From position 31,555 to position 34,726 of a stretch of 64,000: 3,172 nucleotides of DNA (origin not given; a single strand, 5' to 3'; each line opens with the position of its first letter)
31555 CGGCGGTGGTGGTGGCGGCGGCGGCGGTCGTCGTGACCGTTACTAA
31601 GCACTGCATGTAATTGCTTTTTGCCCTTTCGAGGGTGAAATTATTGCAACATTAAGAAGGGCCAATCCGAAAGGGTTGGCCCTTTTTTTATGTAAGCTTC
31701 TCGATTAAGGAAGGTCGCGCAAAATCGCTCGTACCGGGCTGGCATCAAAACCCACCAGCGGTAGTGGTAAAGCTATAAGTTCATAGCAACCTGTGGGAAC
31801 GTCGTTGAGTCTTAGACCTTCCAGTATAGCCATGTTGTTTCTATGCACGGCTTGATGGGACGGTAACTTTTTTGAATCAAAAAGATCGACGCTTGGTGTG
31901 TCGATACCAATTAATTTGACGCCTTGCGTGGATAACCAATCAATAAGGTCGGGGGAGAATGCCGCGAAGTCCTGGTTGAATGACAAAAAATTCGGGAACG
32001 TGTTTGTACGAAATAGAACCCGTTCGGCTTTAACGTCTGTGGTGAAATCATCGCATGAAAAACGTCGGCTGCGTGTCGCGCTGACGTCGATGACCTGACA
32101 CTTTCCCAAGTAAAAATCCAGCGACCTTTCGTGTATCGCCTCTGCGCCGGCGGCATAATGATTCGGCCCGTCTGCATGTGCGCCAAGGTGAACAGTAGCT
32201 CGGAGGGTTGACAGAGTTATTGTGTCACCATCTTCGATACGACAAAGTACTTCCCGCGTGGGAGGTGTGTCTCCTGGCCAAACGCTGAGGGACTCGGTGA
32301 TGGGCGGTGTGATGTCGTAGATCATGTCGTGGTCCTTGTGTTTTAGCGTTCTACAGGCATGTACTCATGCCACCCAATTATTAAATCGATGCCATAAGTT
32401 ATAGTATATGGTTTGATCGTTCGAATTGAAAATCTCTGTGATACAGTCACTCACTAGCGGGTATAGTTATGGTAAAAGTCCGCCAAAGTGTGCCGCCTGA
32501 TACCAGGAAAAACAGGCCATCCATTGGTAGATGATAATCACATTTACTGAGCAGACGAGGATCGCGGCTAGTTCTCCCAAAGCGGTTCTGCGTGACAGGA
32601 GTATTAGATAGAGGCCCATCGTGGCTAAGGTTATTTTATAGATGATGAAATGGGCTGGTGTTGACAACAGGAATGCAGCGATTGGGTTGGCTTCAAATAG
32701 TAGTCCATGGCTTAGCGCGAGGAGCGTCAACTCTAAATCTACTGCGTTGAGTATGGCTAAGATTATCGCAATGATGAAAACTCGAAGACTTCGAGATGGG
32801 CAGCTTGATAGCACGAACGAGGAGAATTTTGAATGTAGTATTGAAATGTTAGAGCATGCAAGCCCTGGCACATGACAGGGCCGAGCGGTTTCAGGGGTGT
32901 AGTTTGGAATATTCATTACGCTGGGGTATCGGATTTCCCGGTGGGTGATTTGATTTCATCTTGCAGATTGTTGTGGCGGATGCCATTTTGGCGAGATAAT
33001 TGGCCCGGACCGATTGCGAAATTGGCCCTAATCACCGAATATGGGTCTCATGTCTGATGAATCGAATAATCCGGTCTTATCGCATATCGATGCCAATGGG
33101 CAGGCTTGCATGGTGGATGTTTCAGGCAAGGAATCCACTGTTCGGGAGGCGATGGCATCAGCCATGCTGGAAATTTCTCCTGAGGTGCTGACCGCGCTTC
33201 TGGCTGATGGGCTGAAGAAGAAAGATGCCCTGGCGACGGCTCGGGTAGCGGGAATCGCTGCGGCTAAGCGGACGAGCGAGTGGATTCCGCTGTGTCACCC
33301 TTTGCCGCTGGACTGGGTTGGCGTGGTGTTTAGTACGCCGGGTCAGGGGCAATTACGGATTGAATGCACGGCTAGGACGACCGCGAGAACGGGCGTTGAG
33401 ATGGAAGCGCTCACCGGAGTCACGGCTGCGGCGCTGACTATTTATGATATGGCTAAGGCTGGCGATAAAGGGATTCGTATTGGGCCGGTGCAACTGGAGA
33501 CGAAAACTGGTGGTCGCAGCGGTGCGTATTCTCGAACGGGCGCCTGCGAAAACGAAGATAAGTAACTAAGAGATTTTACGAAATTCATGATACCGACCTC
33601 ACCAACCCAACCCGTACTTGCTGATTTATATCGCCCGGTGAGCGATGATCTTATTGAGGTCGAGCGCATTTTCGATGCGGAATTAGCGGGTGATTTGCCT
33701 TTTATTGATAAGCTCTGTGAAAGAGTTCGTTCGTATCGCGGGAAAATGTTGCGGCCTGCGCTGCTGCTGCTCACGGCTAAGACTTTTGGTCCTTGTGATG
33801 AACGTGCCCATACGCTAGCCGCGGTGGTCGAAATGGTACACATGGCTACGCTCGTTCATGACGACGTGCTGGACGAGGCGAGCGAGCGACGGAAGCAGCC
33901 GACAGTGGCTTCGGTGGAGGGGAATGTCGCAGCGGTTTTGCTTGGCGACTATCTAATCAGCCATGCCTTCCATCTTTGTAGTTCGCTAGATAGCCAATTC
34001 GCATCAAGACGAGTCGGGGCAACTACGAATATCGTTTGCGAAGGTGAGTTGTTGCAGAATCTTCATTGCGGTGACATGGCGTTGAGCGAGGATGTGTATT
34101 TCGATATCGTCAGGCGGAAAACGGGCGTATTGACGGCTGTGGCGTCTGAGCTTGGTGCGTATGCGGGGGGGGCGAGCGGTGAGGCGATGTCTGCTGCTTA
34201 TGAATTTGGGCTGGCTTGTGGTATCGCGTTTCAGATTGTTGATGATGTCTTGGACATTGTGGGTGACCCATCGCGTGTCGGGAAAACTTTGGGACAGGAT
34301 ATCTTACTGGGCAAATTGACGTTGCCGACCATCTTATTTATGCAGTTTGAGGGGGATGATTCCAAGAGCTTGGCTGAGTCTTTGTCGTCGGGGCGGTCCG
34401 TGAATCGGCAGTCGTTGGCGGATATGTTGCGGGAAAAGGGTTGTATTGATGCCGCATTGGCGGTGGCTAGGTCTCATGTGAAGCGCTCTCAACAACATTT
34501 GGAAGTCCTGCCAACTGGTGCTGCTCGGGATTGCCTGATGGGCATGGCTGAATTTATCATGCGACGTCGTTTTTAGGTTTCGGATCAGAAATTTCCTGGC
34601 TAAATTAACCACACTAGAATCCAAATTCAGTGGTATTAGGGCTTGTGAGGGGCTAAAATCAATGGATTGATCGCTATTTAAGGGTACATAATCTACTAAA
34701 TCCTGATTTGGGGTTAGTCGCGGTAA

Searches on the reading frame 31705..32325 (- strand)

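Call 40: search_protein_families(library=pfam, proteins=[window:31705-32325:-])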
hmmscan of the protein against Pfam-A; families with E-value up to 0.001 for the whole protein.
window:31705-32325:- (206 aa): 1 family
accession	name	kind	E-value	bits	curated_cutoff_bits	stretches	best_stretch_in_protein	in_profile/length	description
PF04199.19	Cyclase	-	7.1e-17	62.4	23.1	1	3-147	1-141/142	Putative cyclase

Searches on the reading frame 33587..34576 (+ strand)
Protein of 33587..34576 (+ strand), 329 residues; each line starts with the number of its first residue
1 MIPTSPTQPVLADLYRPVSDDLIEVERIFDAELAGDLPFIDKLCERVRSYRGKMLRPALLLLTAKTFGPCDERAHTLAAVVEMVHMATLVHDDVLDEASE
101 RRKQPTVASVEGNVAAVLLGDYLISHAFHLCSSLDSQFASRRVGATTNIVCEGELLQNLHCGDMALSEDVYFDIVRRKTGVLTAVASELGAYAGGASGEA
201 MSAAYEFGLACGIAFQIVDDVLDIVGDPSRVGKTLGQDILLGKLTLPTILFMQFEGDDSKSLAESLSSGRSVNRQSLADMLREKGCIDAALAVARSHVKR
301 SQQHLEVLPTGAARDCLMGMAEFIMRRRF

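Call 39: search_protein_families(library=pfam, proteins=[window:33587-34576:+])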
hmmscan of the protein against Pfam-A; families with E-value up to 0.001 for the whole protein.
window:33587-34576:+ (329 aa): 1 family
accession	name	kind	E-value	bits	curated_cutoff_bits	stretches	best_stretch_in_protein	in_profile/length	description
PF00348.22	polyprenyl_synt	-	3e-60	204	27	1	40-274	4-241/251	Polyprenyl synthetase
